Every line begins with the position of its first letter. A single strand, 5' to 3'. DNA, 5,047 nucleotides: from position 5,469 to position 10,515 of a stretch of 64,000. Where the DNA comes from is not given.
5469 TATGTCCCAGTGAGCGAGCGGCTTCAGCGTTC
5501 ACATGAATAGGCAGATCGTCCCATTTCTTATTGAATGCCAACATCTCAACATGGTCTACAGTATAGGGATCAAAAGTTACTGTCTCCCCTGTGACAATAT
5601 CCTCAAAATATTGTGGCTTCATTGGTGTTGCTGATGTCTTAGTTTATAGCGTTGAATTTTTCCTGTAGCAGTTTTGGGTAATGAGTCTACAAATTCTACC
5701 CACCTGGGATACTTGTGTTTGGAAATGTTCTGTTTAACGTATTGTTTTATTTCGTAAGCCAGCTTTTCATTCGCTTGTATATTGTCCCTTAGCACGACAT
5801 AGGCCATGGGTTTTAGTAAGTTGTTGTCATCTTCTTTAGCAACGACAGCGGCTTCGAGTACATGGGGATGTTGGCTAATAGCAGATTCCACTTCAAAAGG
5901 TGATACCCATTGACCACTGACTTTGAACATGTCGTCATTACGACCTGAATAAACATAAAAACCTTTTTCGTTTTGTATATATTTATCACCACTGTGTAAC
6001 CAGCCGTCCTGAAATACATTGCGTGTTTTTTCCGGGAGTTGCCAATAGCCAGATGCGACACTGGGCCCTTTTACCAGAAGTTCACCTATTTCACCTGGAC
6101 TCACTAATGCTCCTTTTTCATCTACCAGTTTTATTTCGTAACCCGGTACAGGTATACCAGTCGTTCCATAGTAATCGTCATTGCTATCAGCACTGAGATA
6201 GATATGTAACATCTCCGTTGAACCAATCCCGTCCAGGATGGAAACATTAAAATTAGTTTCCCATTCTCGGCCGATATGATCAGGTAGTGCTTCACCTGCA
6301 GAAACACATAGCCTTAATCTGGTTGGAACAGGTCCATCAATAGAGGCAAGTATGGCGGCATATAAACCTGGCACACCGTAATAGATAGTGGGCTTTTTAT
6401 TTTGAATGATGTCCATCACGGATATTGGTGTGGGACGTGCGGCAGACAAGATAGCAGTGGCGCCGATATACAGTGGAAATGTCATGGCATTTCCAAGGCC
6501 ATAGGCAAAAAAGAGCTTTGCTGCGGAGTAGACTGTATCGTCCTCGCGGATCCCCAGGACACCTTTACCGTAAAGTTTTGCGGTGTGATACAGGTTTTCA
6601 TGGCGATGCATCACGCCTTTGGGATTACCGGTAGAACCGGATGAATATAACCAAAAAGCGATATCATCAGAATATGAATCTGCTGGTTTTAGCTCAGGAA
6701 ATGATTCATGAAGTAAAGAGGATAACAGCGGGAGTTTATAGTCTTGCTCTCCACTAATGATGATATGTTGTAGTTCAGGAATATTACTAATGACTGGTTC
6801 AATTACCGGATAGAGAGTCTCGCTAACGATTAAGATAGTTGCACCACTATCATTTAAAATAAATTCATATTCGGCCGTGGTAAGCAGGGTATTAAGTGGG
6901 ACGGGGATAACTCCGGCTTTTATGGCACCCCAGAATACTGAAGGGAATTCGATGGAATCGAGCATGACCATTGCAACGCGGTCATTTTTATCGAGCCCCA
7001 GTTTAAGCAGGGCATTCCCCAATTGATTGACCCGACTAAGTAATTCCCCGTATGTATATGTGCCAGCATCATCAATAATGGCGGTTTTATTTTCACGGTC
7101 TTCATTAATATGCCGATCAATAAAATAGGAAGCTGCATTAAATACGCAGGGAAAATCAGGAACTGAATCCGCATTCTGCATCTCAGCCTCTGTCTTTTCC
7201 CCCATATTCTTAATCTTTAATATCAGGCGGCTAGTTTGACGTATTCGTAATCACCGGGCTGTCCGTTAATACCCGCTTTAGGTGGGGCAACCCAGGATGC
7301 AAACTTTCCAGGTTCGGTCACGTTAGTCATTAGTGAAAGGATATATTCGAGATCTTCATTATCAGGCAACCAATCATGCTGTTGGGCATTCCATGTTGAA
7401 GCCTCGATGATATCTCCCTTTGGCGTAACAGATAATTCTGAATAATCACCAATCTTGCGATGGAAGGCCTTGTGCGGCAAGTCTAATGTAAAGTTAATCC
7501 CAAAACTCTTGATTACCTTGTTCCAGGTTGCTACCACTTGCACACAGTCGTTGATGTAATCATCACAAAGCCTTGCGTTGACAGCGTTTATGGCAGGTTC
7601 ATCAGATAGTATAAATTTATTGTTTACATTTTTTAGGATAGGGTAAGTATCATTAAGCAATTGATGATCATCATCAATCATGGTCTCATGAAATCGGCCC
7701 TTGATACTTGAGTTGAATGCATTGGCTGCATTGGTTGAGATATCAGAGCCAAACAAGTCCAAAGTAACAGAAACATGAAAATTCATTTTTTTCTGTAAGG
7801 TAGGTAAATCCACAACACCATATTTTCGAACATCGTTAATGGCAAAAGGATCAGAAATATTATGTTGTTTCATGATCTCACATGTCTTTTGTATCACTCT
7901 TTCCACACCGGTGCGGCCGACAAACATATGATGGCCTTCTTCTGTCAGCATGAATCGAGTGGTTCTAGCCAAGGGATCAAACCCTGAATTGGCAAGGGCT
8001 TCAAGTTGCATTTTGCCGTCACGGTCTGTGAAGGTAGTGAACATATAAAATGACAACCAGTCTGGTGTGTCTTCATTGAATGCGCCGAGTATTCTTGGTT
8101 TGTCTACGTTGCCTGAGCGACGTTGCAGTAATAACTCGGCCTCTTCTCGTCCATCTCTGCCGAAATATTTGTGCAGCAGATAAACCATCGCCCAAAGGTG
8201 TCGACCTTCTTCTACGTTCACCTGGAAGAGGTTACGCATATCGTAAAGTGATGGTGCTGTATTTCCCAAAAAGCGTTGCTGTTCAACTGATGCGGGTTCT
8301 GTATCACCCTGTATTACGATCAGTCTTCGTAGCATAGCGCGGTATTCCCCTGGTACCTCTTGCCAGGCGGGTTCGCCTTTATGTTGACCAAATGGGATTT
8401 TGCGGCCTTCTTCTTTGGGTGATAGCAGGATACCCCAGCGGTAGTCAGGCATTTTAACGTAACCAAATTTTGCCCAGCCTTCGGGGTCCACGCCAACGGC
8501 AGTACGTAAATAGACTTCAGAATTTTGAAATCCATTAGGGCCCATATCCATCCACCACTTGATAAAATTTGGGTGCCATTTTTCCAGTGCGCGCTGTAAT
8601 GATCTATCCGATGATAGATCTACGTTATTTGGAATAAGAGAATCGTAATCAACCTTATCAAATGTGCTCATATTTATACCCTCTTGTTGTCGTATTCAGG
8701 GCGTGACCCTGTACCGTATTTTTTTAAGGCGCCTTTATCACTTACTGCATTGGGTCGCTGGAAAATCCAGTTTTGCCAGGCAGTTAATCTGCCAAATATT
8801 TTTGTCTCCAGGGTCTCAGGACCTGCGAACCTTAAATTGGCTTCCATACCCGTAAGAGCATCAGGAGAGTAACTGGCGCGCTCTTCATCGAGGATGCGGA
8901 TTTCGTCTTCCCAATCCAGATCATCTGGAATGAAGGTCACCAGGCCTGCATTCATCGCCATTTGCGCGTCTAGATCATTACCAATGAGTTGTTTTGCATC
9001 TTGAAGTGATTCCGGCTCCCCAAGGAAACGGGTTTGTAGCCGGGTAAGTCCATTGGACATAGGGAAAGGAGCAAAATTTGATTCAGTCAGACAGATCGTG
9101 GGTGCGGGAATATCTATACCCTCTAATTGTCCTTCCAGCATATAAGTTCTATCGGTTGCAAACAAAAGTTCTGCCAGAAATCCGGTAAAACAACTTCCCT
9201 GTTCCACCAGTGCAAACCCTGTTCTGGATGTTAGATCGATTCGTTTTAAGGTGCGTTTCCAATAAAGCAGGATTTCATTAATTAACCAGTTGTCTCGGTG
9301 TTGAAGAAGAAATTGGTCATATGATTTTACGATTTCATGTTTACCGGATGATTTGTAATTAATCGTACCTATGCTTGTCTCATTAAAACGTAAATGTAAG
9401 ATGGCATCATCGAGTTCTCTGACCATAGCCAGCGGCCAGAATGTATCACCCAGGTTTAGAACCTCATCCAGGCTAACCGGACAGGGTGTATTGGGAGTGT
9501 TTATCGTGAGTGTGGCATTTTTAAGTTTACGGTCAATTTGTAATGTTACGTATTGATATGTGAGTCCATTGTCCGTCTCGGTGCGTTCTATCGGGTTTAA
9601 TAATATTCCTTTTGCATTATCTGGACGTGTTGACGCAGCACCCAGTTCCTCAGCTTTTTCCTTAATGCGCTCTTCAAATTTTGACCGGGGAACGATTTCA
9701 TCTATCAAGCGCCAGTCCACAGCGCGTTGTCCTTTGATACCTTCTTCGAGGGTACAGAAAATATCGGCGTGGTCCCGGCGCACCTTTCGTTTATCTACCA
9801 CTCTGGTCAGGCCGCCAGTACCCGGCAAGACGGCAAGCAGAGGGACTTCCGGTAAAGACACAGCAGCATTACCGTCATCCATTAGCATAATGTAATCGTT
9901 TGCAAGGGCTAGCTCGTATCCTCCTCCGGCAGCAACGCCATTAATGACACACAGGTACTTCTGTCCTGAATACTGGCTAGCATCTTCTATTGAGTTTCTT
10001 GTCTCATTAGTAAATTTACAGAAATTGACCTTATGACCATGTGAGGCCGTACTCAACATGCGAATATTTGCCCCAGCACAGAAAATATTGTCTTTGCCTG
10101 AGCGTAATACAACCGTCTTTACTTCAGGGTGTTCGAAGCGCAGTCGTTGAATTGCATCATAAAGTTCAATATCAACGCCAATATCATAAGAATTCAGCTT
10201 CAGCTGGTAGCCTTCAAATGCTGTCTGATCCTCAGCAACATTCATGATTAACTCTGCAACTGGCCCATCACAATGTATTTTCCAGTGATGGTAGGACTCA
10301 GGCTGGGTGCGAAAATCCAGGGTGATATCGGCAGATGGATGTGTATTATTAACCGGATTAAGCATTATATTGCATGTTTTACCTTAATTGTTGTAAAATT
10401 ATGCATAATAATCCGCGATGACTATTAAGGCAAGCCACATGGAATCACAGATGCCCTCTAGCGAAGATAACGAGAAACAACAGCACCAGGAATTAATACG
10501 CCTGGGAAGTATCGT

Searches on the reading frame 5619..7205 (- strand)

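Call 31: search_protein_families(library=pfam, proteins=[window:5619-7205:-], max_evalue=0.0001)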
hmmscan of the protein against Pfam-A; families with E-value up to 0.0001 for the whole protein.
window:5619-7205:- (528 aa): 2 families
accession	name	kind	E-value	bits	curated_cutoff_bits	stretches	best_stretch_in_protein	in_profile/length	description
PF00501.34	AMP-binding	-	2.1e-84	284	29.9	1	35-388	6-384/384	AMP-binding enzyme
PF13193.12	AMP-binding_C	-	6.5e-21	75.5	24.5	1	438-516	1-76/76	AMP-binding enzyme C-terminal domain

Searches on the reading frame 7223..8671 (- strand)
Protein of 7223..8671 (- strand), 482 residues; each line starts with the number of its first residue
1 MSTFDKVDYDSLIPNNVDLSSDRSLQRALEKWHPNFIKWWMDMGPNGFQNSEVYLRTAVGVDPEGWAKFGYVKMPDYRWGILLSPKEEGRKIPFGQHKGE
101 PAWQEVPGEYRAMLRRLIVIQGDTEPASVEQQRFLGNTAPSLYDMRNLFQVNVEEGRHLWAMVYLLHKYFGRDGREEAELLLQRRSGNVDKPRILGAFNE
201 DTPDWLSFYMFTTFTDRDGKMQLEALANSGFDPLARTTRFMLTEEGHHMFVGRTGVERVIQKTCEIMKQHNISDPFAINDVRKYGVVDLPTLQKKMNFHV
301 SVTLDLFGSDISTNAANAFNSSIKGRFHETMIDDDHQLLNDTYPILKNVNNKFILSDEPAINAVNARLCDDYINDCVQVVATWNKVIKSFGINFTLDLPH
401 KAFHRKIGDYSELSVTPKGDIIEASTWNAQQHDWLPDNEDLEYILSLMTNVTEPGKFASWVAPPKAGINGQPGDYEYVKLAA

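Call 31: search_protein_families(library=pfam, proteins=[window:7223-8671:-], max_evalue=0.0001)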
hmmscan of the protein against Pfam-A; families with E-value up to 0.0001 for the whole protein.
window:7223-8671:- (482 aa): 1 family
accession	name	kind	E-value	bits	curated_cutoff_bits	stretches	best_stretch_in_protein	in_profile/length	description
PF05138.18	PaaA_PaaC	-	5.2e-06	26.3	28.5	1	105-264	9-164/263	Phenylacetic acid catabolic protein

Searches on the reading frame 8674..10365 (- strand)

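Call 31: search_protein_families(library=pfam, proteins=[window:8674-10365:-], max_evalue=0.0001)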
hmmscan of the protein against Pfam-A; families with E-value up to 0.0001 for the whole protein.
window:8674-10365:- (563 aa): 2 families
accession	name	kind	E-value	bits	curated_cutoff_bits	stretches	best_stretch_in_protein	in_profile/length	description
PF00378.25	ECH_1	-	1.4e-19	70.9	27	1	57-246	17-196/251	Enoyl-CoA hydratase/isomerase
PF16113.10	ECH_2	-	1.7e-08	34.8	27.2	1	57-230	12-177/335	Enoyl-CoA hydratase/isomerase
